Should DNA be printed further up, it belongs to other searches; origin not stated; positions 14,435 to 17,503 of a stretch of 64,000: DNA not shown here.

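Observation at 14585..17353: Single 922-aa ORF fusing a TPR-like sensor, a GGDEF (AGDEF) domain and a LarB-like nickel-pincer-cofactor enzyme domain, directly upstream of larC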

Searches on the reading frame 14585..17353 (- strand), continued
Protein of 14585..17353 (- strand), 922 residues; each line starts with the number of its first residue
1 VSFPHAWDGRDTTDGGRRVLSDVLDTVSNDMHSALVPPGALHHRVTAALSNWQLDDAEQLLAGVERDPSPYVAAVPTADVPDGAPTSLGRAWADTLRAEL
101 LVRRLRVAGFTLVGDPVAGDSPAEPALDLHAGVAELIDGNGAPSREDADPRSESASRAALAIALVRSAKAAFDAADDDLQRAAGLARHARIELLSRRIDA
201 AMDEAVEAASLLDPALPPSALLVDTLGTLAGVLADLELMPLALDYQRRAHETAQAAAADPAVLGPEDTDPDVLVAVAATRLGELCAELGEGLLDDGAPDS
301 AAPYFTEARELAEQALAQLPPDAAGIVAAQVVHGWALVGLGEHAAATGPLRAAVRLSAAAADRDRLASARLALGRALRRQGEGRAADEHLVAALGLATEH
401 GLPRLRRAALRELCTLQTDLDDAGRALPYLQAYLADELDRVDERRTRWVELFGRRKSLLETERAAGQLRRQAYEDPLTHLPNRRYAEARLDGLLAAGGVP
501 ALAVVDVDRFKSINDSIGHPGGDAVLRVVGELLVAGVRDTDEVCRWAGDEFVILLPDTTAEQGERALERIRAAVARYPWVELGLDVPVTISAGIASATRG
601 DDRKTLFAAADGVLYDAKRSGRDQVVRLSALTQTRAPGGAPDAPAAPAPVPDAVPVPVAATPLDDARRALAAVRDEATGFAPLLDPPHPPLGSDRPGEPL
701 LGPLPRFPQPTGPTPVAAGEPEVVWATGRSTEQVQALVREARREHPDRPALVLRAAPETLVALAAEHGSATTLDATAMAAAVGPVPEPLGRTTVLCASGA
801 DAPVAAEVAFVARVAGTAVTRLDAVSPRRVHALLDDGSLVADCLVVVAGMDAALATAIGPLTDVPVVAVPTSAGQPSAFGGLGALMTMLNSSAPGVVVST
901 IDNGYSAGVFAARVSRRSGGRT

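Call 72: predict_structure(alignment_id=A2)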
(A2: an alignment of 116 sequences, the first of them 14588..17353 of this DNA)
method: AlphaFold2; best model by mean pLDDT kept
length: 922 residues; sequences in the alignment: 116
mean_pLDDT: 77.0   pTM: 0.46
mean pLDDT of the five models: 77.0, 73.1, 72.7, 71.9, 68.1
residues with pLDDT >= 90: 425; 70-90: 191; 50-70: 131; < 50: 175
segments of 3 or more residues with pLDDT < 50: 1-35, 82-85, 109-127, 139-144, 461-465, 624-712
pLDDT, mean of each block of 10 residues (from residue 1): 32 29 31 57 82 88 79 57 58 75 62 37 46 57 54 57 50 51 54 55 65 83 92 86 95 96 92 97 96 92 98 98 95 97 97 96 96 97 97 97 92 95 91 85 63 52 49 83 91 84 93 93 96 94 93 91 89 94 93 87 88 83 47 31 37 32 44 40 37 39 39 62 97 98 96 97 97 97 96 93 95 97 91 89 90 86 92 67 81 82 92 92 63
secondary structure, 60 per line:
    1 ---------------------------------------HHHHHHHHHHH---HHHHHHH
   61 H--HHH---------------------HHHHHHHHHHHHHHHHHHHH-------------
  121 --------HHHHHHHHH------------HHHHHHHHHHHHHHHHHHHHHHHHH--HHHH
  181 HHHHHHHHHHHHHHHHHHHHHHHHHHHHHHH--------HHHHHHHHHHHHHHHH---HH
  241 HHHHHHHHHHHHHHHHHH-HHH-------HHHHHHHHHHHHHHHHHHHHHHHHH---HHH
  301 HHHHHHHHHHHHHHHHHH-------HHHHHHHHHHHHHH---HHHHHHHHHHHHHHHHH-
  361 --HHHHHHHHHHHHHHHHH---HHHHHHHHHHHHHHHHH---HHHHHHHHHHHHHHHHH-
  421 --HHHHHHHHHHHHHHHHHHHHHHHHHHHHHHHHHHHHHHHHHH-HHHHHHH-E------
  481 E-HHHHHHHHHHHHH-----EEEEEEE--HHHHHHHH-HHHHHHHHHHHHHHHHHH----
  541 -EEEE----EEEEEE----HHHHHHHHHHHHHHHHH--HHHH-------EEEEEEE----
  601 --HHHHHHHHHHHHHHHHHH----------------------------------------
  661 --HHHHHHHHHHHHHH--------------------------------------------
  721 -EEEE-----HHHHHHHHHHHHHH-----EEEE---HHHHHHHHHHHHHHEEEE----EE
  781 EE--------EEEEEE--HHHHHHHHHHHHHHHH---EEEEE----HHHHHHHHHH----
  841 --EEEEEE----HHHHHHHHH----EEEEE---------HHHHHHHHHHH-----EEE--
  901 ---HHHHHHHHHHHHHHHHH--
elements in order (helices of 4 or more, strands of 3 or more residues): H40-50 H54-61 H88-107 H129-137 H150-174 H177-211 H220-235 H239-258 H270-294 H298-318 H326-339 H343-359 H363-379 H383-399 H403-419 H423-464 H466-472 H483-495 E501-507 H510-517 H519-536 E542-545 E550-555 H560-576 H579-582 E590-596 H603-620 H663-676 E722-725 H731-744 E750-753 H757-770 E771-774 E779-782 E791-796 H799-814 E818-822 H827-836 E843-848 H853-861 E866-870 H880-890 E896-898 H904-920
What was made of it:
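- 15203..15463 (-): Pro/Ala-rich disordered tether, aa 631-717. It contains a remnant of the LarB N-terminus: helix 663-676 and the motif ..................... pLDDT is below 50 for aa 624-712 (call 72).
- A disordered tether of about 90 residues is a poor allosteric coupler (call 72). The fold is predicted with confidence (call 72).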

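Call 75: fold_search(model_id=the predicted structure, library=pdb)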
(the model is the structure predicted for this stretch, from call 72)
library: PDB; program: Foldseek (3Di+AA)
matches with E <= 10: 1568; with E <= 0.001: 207
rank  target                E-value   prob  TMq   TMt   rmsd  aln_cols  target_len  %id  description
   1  7e6g_A                3.1e-12  1.00  0.18  0.59  17.8       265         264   30  Crystal structure of diguanylate cyclase SiaD in complex with its activator SiaC from Pseudomonas aeruginosa (released 2021-09-22)
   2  7e6g_B                5.2e-12  1.00  0.17  0.58  18.0       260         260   32  Crystal structure of diguanylate cyclase SiaD in complex with its activator SiaC from Pseudomonas aeruginosa (released 2021-09-22)
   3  8stc_D                4.5e-11  1.00  0.20  0.82   2.7       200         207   37  S127A variant of LarB, a carboxylase/hydrolase involved in synthesis of the cofactor for lactate racemase, in complex  (released 2024-07-03)
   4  9g86_A                5.6e-11  1.00  0.17  0.34  19.4       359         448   26  Structure of Response regulator PleD in complex with c-diGMP and pppGpp (released 2025-08-06)
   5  8wcn_A                5.9e-11  1.00  0.16  0.38  18.9       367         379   26  Cryo-EM structure of PAO1-ImcA with GMPCPP (released 2024-03-13)
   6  6ttr_B                6.4e-11  1.00  0.17  0.76   4.3       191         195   29  Crystal Structure of the coiled coil and GGDEF domain of DgcB from Caulobacter crescentus in complex with c-di-GMP (released 2021-01-13)
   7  6ttr_A                8.4e-11  1.00  0.17  0.77   5.5       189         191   30  Crystal Structure of the coiled coil and GGDEF domain of DgcB from Caulobacter crescentus in complex with c-di-GMP (released 2021-01-13)
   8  6d9m                  8.4e-11  1.00  0.17  0.45  23.2       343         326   20  T4-Lysozyme fusion to Geobacter GGDEF (released 2019-04-10)
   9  5llx_A                8.8e-11  1.00  0.17  0.23   7.9       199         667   32  Bacteriophytochrome activated diguanylyl cyclase from Idiomarina species A28L with GTP bound (released 2017-03-15)
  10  3bre_A                1.2e-10  1.00  0.16  0.45   9.3       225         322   29  Crystal Structure of P.aeruginosa PA3702 (released 2008-04-01)
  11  8std_C                1.4e-10  1.00  0.20  0.85   2.6       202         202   37  S127A variant of LarB, a carboxylase/hydrolase involved in synthesis of the cofactor for lactate racemase, in complex  (released 2023-12-27)
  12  8soq_B                1.6e-10  1.00  0.20  0.85   2.6       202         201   37  S127A variant of LarB, a carboxylase/hydrolase involved in synthesis of the cofactor for lactate racemase, in complex  (released 2023-12-27)
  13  9g85_A                1.6e-10  1.00  0.17  0.33  19.7       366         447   26  Structure of Response regulator PleD in complex with c-diGMP and ppGpp (released 2025-08-06)
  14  5llx_B                1.7e-10  1.00  0.17  0.23   8.4       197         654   32  Bacteriophytochrome activated diguanylyl cyclase from Idiomarina species A28L with GTP bound (released 2017-03-15)
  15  8stc_A                1.8e-10  1.00  0.20  0.83   2.6       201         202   37  S127A variant of LarB, a carboxylase/hydrolase involved in synthesis of the cofactor for lactate racemase, in complex  (released 2024-07-03)
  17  7mj1_F                2.0e-10  1.00  0.20  0.86   2.5       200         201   37  LarB, a carboxylase/hydrolase involved in synthesis of the cofactor for lactate racemase, in complex with NAD (released 2021-09-29)
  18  7mj0_B                2.0e-10  1.00  0.20  0.84   2.6       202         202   37  LarB, a carboxylase/hydrolase involved in synthesis of the cofactor for lactate racemase, in complex with adenosine mo (released 2021-09-29)
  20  7mj0_C                3.0e-10  1.00  0.20  0.83   2.5       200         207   36  LarB, a carboxylase/hydrolase involved in synthesis of the cofactor for lactate racemase, in complex with adenosine mo (released 2021-09-29)
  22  7mj0_F                3.4e-10  1.00  0.20  0.84   2.7       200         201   37  LarB, a carboxylase/hydrolase involved in synthesis of the cofactor for lactate racemase, in complex with adenosine mo (released 2021-09-29)
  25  7mj1_E                3.8e-10  1.00  0.20  0.80   2.8       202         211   37  LarB, a carboxylase/hydrolase involved in synthesis of the cofactor for lactate racemase, in complex with NAD (released 2021-09-29)
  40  8soq_A                6.1e-10  1.00  0.20  0.86   2.4       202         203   37  S127A variant of LarB, a carboxylase/hydrolase involved in synthesis of the cofactor for lactate racemase, in complex  (released 2023-12-27)
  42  7mj1_C                7.0e-10  1.00  0.20  0.83   2.6       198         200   37  LarB, a carboxylase/hydrolase involved in synthesis of the cofactor for lactate racemase, in complex with NAD (released 2021-09-29)
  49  8soq_C                8.7e-10  1.00  0.20  0.85   2.6       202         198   37  S127A variant of LarB, a carboxylase/hydrolase involved in synthesis of the cofactor for lactate racemase, in complex  (released 2023-12-27)
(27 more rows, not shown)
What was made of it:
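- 14588..15202 (-): LarB-derived domain ('LarB*'), aa 718-922. S892 (14678-14680) replaces catalytic Cys221. A800 replaces Ser127. A824 replaces the invariant Asp151. D851 corresponds to Glu180. Foldseek to 7mj0/7mj1/8soq gives target-normalised TM 0.82-0.86, rmsd 2.5 A (call 75).
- On LarB (NCBIfam NF033503, equivalog): Foldseek target-normalised TM is 0.82-0.86 (call 75).
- The model has pLDDT above 90 and the LarB fold (calls 72, 75). The stalk helix plus GGDEF matches SiaD and DgcB (call 75).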
